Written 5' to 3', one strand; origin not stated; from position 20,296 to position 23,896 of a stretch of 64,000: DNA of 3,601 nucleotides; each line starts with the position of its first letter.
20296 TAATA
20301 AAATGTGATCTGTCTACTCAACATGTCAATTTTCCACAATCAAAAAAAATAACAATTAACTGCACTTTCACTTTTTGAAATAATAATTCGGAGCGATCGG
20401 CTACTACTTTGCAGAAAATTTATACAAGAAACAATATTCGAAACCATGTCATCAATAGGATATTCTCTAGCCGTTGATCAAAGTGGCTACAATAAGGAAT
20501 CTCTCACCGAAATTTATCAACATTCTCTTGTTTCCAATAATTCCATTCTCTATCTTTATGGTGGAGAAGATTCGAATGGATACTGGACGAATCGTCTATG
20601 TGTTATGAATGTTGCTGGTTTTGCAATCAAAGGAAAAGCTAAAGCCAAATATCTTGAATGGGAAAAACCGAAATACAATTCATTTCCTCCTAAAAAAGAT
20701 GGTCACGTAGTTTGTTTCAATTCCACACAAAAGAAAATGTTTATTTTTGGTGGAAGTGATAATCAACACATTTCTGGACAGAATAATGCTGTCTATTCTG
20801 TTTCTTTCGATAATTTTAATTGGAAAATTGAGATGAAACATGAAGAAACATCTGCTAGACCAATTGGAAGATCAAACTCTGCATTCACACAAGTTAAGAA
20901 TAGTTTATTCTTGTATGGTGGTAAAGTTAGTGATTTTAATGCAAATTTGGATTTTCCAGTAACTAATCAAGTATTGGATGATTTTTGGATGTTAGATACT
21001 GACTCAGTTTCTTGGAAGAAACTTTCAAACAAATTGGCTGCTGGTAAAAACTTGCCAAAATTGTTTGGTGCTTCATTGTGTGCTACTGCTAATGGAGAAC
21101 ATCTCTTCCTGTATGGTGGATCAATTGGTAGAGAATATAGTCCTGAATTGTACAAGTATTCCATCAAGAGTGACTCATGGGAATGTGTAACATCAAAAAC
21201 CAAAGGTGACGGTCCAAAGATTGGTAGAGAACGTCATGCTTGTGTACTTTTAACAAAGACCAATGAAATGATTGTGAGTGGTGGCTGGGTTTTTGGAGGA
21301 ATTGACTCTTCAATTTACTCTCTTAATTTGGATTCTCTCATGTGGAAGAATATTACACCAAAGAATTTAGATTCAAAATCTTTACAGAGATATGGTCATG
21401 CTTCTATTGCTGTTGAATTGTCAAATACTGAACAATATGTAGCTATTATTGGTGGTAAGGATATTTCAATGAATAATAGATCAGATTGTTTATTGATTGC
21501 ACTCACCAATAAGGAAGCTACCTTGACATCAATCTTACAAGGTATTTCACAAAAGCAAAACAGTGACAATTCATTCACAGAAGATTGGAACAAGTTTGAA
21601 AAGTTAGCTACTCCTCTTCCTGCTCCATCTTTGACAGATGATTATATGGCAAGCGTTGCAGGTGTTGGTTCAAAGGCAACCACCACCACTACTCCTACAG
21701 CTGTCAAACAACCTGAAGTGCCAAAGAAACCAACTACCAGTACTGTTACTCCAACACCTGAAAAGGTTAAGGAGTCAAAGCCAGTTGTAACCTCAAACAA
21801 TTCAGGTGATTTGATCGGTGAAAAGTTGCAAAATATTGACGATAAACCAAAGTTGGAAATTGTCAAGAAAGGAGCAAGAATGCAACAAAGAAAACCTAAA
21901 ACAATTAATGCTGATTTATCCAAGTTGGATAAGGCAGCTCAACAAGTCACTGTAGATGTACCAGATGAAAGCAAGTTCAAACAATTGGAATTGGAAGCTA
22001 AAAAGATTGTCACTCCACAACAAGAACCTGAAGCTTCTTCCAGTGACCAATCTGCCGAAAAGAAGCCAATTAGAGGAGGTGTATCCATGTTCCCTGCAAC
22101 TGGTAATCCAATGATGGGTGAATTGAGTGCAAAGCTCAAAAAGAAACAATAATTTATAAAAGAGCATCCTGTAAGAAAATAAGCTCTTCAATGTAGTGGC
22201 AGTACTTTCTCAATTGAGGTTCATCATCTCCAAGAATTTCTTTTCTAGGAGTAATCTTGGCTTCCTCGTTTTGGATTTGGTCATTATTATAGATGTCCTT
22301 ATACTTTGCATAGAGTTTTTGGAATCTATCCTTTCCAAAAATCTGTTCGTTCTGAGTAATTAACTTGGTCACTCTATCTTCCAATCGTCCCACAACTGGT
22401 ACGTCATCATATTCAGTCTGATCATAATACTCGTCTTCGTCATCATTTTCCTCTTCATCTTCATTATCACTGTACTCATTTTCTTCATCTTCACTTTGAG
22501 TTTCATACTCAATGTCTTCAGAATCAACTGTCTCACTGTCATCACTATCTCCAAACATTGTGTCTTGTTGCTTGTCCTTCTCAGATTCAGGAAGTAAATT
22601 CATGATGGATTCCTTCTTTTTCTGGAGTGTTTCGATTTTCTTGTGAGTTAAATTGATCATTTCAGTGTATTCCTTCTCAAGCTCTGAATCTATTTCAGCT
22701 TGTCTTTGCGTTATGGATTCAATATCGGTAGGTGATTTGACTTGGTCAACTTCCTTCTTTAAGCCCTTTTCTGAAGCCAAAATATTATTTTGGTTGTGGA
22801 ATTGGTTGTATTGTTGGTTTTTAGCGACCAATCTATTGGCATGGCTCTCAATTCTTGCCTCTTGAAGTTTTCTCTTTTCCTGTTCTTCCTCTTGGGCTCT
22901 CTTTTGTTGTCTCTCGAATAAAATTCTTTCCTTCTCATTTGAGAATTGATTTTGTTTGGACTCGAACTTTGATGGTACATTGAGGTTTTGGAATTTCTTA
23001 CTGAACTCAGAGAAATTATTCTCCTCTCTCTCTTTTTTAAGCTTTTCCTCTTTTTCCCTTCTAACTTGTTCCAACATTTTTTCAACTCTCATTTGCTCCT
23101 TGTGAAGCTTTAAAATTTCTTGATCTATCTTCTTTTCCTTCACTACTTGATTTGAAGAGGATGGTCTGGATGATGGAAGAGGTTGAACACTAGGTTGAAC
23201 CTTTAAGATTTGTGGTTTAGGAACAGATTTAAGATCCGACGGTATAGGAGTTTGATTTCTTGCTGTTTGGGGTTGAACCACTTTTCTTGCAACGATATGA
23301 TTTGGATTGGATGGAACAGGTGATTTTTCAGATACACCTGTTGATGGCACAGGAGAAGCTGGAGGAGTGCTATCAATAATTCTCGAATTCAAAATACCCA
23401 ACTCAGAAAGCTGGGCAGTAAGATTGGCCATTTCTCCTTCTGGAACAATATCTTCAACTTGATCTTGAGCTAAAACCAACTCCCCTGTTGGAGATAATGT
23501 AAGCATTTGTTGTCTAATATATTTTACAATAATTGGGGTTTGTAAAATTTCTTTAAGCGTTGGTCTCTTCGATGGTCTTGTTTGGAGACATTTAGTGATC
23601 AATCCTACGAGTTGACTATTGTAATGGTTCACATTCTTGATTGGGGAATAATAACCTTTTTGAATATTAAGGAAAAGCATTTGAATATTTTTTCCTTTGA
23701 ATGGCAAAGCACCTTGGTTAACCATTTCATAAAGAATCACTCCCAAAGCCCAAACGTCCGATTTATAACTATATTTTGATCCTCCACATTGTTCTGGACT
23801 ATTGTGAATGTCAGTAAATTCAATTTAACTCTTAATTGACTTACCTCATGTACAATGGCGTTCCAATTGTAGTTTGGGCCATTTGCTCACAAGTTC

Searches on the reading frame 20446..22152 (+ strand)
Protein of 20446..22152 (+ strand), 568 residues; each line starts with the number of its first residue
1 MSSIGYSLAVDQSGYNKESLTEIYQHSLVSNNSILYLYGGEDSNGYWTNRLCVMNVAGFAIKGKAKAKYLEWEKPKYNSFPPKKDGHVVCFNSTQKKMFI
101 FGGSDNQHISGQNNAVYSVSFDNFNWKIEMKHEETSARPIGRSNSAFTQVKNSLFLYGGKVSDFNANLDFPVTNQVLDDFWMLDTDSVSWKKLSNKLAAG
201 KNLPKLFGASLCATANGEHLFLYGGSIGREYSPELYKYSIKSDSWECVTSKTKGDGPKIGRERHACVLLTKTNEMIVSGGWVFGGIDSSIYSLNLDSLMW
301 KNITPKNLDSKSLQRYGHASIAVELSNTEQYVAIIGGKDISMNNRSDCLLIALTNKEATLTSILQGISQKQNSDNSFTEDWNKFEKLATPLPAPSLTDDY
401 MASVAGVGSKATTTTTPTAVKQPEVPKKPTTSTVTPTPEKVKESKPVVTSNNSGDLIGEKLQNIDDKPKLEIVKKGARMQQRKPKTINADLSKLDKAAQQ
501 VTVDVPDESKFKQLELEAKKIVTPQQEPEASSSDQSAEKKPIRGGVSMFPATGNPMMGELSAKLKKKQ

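Call 7: search_protein_families(library=pfam, proteins=[window:20446-22152:+], max_evalue=1)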
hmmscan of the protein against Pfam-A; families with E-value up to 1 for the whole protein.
window:20446-22152:+ (568 aa): 11 families
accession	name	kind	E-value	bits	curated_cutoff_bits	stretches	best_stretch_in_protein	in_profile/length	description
PF24681.1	Kelch_KLHDC2_KLHL20_DRC7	-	1.3e-51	175.4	50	3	26-280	2-221/221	KLHDC2/KLHL20/DRC7 Kelch-repeats domain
PF24981.1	Beta-prop_ATRN-LZTR1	-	1.2e-29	103.9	50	2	98-343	1-225/289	Attractin/LZTR1 beta-propeller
PF13415.12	Kelch_3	-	1.4e-15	57.4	22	4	218-267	2-46/48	Galactose oxidase, central domain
PF01344.31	Kelch_1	-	6e-15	54.9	20.1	3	212-250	6-44/46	Kelch motif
PF13418.12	Kelch_4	-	8e-14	51.8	21.6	3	141-195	1-46/49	Galactose oxidase, central domain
PF13854.13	Kelch_HCF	-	3.9e-13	49.8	113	2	27-164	128-262/345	Host cell factor, Kelch-repeats domain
PF13964.12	Kelch_6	-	1e-08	35.3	25.3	1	213-246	7-41/50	Kelch motif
PF07646.21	Kelch_2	-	1.9e-06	28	21.3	1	216-250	10-46/48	Kelch motif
PF00026.29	Asp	-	0.018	15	19.9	1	94-135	149-188/315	Eukaryotic aspartyl protease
PF15315.11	FRG2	-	0.059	13.9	27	1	506-568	6-67/183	Facioscapulohumeral muscular dystrophy candidate 2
PF09429.15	Wbp11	-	0.061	14.1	24.3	1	477-521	32-76/78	WW domain binding protein 11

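Call 9: find_encoding_contigs(protein=window:20446-22152:+, flank=10000, max_places=6)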
Protein window:20446-22152:+ (568 aa): no gene with exactly this product is on record in the collection.

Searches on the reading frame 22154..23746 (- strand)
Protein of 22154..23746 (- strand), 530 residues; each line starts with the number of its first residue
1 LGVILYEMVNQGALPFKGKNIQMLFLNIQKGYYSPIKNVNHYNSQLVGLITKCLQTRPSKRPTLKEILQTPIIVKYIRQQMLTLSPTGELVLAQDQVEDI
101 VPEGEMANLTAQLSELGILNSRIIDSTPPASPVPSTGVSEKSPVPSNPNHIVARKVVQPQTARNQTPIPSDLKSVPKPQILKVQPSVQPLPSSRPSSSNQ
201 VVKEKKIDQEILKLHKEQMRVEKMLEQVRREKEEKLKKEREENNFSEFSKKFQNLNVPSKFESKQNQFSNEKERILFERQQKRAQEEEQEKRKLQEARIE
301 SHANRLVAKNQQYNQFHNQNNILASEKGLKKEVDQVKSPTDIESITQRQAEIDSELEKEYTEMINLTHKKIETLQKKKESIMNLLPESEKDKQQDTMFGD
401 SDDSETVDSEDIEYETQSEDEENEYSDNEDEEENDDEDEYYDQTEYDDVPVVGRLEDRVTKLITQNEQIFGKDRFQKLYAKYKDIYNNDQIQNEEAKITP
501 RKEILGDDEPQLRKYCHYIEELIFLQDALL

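Call 7: search_protein_families(library=pfam, proteins=[window:22154-23746:-], max_evalue=1)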
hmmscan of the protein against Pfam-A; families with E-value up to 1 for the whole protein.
window:22154-23746:- (530 aa): 3 families
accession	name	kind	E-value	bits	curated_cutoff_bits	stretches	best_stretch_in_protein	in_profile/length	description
PF07714.23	PK_Tyr_Ser-Thr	-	3.1e-07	30.4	23.1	1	2-69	191-256/258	Protein tyrosine and serine/threonine kinase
PF00069.31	Pkinase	-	4e-06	26.9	31.7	1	1-72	183-262/263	Protein kinase domain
PF03153.18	TFIIA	-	0.52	10.7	36.2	1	140-439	92-368/415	Transcription factor IIA, alpha/beta subunit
